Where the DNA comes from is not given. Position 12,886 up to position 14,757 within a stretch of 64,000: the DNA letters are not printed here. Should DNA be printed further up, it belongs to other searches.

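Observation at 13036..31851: Roughly 19 kb surface-glycosylation locus combining two different GT-C protein-glycosyltransferase types, a Dpm1-GtrA lipid-sugar synthase, and a probable substrate encoded inside it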

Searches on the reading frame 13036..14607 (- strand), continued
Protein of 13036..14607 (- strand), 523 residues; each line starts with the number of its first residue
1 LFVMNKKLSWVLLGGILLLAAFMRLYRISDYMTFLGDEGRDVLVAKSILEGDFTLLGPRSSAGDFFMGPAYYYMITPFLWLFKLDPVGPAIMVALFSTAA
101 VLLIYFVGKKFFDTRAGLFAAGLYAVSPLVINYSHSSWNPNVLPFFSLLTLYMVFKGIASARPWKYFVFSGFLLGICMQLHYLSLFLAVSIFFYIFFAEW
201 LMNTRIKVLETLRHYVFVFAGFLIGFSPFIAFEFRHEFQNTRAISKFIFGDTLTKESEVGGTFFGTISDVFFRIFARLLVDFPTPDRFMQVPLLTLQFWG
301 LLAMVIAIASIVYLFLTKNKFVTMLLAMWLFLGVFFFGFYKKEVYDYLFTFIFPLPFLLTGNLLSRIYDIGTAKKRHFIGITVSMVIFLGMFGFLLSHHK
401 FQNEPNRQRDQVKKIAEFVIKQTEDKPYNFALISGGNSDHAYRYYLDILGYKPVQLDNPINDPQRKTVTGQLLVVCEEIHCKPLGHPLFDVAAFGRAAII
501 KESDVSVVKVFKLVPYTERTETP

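Call 34: find_encoding_contigs(protein=P0226, flank=7000, max_places=1)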
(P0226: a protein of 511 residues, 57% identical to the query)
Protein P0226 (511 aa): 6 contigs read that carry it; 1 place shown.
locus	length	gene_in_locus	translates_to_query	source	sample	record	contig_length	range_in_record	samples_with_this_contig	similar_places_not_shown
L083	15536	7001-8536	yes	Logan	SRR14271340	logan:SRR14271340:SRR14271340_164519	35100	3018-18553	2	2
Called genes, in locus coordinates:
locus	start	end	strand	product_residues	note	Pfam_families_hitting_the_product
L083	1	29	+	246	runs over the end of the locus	PF00483:NTP_transferase, PF12804:NTP_transf_3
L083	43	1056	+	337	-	PF01073:3Beta_HSD, PF01370:Epimerase, PF02719:Polysacc_synt_2, PF04321:RmlD_sub_bind, PF07993:NAD_binding_4, PF13460:NAD_binding_10, PF16363:GDP_Man_Dehyd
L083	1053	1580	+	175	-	PF00293:NUDIX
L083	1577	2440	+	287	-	PF01073:3Beta_HSD, PF01370:Epimerase, PF02719:Polysacc_synt_2 (weak), PF04321:RmlD_sub_bind, PF16363:GDP_Man_Dehyd (weak), PF07993:NAD_binding_4 (weak)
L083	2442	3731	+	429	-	PF03721:UDPG_MGDP_dh_N, PF03807:F420_oxidored (faint), PF00984:UDPG_MGDP_dh, PF03720:UDPG_MGDP_dh_C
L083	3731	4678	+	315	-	PF01370:Epimerase, PF02719:Polysacc_synt_2 (weak), PF04321:RmlD_sub_bind, PF07993:NAD_binding_4 (faint), PF16363:GDP_Man_Dehyd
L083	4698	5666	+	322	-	PF01370:Epimerase, PF04321:RmlD_sub_bind, PF05368:NmrA (weak), PF16363:GDP_Man_Dehyd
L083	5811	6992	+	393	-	PF00535:Glycos_transf_2, PF04138:GtrA_DPMS_TM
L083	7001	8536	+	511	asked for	PF13231:PMT_2, PF02366:PMT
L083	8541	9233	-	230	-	PF03959:FSH1 (faint), PF00561:Abhydrolase_1 (faint), PF20408:Abhydrolase_11 (faint), PF00326:Peptidase_S9, PF10142:PhoPQ_related (weak), PF12146:Hydrolase_4 (weak)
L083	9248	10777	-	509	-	-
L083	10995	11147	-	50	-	PF18930:DUF5679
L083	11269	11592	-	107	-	-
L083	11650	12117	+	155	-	PF14584:DUF4446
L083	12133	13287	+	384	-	PF11258:DUF3048, PF17479:DUF3048_C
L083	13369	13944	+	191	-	-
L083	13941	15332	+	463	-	PF21760:SecD_1st, PF22599:SecDF_P1_head, PF02355:SecD_SecF_C, PF03176:MMPL (weak)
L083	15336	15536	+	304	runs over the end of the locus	PF07549:Sec_GG (faint), PF02355:SecD_SecF_C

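Call 43: search_solved_structures(query=A2, max_evalue=10, show_alignments=3)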
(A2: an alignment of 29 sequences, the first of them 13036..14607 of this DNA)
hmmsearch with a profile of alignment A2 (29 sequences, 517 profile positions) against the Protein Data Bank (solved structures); distinct sequences matched with E-value up to 10: 1.
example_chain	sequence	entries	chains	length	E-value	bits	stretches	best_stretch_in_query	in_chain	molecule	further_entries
6p25_B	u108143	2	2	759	0.034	16.1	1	139-232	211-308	Dolichyl-phosphate-mannose--protein mannosyltransferase 2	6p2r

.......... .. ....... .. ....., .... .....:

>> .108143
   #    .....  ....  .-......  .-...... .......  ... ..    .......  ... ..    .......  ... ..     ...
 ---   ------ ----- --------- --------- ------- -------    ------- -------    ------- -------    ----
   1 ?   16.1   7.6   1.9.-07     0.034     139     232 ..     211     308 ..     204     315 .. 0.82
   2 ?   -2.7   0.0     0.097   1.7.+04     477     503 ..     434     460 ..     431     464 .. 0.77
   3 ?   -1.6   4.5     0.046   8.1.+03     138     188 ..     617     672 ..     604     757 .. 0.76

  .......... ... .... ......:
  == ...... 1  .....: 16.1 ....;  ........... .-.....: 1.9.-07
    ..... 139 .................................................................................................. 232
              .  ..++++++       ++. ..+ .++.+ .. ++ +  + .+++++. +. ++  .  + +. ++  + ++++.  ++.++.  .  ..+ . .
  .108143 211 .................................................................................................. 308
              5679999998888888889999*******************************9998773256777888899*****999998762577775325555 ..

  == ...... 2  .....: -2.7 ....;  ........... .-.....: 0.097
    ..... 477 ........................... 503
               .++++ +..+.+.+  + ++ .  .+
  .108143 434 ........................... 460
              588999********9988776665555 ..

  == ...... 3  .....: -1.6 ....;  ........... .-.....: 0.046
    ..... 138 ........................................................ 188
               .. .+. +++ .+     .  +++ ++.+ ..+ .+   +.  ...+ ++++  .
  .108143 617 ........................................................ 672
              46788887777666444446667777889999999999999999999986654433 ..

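Call 44: predict_structure(alignment_id=A2)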
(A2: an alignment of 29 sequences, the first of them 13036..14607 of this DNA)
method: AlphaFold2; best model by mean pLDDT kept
length: 523 residues; sequences in the alignment: 29
mean_pLDDT: 85.8   pTM: 0.86
mean pLDDT of the five models: 85.8, 85.8, 82.3, 80.6, 77.9
residues with pLDDT >= 90: 247; 70-90: 214; 50-70: 52; < 50: 10
segments of 3 or more residues with pLDDT < 50: 1-3, 520-523
pLDDT, mean of each block of 10 residues (from residue 1): 72 96 75 69 91 85 79 94 90 92 98 97 93 73 94 95 95 95 92 95 89 97 94 87 76 53 86 92 85 88 94 94 97 90 83 96 94 78 94 84 69 90 88 74 90 81 81 83 61 77 85 77 42
secondary structure, 60 per line:
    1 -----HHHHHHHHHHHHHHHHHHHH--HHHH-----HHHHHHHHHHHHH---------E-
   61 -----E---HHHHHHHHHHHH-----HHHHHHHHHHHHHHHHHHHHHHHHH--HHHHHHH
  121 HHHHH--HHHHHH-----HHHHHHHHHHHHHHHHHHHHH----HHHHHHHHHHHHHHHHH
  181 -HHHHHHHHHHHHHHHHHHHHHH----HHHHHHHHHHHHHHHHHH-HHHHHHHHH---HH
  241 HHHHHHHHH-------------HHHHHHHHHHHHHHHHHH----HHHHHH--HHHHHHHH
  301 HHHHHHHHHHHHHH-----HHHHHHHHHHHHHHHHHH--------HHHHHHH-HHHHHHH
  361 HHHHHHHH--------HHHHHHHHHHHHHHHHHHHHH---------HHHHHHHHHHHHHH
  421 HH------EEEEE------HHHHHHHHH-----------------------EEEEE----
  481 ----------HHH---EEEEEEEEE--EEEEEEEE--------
elements in order: H6-25 H28-31 H37-49 H70-81 H87-111 H114-125 H128-133 H139-159 H164-180 H182-203 H208-225 H227-235 H239-249 H263-280 H285-290 H293-314 H320-337 H346-352 H354-368 H377-397 H407-422 E429-433 H440-448 E472-476 E497-505 E508-515
